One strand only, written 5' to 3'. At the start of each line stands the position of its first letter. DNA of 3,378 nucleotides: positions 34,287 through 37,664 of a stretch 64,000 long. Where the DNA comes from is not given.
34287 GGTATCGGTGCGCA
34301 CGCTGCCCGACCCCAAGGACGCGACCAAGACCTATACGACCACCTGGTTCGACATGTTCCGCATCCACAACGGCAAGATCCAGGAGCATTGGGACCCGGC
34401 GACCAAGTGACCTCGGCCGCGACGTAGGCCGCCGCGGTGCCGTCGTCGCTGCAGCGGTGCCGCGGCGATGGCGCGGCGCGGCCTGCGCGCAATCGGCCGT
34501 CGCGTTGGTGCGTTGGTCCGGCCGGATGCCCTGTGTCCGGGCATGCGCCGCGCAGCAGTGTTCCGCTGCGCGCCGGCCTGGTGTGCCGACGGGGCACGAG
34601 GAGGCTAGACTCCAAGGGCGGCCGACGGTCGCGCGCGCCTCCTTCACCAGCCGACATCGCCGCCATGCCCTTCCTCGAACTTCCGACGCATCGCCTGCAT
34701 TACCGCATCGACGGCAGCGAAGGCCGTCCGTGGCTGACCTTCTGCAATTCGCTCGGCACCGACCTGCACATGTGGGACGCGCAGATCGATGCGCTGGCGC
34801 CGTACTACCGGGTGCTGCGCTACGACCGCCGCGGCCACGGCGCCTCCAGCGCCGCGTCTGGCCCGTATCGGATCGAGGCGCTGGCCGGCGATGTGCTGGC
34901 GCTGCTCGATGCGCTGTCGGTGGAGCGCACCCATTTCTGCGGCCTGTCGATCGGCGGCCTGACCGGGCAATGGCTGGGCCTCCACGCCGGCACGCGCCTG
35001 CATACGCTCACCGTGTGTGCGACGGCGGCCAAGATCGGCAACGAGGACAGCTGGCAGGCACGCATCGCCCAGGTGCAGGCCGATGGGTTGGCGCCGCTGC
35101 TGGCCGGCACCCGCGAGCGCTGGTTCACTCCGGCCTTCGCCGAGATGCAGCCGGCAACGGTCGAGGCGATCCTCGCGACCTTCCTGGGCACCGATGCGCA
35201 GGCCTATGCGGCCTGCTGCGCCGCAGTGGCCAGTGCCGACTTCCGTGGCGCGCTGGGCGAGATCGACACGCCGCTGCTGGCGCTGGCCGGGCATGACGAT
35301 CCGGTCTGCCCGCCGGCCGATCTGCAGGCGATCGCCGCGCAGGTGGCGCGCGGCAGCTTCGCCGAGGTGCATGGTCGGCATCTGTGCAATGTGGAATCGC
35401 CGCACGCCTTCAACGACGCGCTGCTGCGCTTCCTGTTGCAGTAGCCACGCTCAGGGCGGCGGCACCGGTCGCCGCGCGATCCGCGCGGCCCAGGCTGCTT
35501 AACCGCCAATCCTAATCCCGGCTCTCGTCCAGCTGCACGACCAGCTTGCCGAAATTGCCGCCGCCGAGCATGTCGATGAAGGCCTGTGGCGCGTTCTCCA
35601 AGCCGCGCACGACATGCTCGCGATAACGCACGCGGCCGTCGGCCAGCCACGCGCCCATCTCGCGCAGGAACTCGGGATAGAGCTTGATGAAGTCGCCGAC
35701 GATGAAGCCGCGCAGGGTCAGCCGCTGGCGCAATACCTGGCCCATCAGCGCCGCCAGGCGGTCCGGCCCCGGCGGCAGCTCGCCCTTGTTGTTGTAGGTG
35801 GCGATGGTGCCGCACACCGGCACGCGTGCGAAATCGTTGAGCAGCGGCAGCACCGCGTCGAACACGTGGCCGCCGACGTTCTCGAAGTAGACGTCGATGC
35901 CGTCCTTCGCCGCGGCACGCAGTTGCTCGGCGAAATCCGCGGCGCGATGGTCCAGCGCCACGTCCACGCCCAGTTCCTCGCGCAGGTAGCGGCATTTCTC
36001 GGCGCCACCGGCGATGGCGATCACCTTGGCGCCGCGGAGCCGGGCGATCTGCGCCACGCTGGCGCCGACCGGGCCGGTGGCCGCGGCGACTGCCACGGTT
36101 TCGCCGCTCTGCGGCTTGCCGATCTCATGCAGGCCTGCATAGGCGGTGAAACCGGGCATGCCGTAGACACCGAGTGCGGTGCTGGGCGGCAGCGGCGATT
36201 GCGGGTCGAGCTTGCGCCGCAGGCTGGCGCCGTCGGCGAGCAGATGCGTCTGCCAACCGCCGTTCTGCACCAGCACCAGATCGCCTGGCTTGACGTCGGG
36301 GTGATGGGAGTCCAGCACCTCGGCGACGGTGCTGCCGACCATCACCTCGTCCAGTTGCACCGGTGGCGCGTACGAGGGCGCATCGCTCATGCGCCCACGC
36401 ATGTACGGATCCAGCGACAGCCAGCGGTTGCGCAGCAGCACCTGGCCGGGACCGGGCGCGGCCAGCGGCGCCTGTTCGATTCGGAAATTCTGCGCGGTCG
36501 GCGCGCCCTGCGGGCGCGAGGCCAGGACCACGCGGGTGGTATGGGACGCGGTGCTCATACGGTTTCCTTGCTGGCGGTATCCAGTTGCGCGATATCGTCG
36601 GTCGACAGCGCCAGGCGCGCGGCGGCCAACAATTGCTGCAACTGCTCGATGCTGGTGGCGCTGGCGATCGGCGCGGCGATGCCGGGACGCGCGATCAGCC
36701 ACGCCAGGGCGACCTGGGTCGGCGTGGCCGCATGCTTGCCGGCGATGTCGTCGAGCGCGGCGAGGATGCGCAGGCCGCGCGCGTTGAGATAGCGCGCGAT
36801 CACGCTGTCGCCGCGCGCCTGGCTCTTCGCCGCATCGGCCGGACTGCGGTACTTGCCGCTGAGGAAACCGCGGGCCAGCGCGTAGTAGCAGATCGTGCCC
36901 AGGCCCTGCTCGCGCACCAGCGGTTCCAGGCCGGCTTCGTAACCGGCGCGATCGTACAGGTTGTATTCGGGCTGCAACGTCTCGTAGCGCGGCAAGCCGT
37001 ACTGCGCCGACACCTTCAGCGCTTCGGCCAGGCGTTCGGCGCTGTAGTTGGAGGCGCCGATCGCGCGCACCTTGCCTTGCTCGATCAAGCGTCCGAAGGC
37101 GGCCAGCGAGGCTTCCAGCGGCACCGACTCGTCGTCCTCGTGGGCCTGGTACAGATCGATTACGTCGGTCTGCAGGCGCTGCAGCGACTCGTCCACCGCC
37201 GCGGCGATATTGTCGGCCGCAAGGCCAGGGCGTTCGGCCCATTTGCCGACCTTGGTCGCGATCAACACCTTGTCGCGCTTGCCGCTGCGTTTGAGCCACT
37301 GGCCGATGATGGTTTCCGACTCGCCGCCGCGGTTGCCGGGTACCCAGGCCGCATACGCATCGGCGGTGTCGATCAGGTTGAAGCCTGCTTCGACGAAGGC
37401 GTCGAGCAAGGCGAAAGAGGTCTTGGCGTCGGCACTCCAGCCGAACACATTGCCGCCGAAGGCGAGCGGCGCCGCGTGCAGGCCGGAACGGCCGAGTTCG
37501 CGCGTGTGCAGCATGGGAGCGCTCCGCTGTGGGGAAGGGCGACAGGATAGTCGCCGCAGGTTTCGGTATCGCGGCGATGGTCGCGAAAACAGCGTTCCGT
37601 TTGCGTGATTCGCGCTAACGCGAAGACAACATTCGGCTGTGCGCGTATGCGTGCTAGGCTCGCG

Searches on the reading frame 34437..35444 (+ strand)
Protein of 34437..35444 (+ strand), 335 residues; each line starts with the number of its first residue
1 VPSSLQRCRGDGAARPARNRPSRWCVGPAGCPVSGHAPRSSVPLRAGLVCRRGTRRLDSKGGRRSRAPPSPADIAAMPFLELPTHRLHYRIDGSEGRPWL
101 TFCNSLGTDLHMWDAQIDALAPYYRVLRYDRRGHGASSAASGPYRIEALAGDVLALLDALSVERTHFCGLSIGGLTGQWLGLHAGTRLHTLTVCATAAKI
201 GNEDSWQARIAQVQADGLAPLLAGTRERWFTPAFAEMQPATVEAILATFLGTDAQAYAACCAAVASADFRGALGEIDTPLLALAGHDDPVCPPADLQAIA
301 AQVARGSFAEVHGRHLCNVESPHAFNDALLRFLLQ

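Call 67: search_protein_families(library=pfam, proteins=[window:34437-35444:+], max_evalue=0.0001)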
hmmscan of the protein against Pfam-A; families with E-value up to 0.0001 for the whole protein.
window:34437-35444:+ (335 aa): 3 families
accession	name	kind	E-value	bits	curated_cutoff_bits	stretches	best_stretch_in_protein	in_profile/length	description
PF00561.26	Abhydrolase_1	-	8.9e-18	65.3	25.8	1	98-316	1-239/245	alpha/beta hydrolase fold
PF12697.13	Abhydrolase_6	-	6.4e-12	47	26.3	1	108-328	9-217/217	Alpha/beta hydrolase family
PF12146.15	Hydrolase_4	-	4.4e-10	39.7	27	1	124-304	32-218/239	Serine aminopeptidase, S33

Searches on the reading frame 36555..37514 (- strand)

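Call 67: search_protein_families(library=pfam, proteins=[window:36555-37514:-], max_evalue=0.0001)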
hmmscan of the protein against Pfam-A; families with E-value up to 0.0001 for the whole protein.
window:36555-37514:- (319 aa): 1 family
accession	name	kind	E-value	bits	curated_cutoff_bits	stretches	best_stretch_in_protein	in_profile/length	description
PF00248.27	Aldo_ket_red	-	3.4e-67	227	24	1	17-314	2-289/291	Aldo/keto reductase family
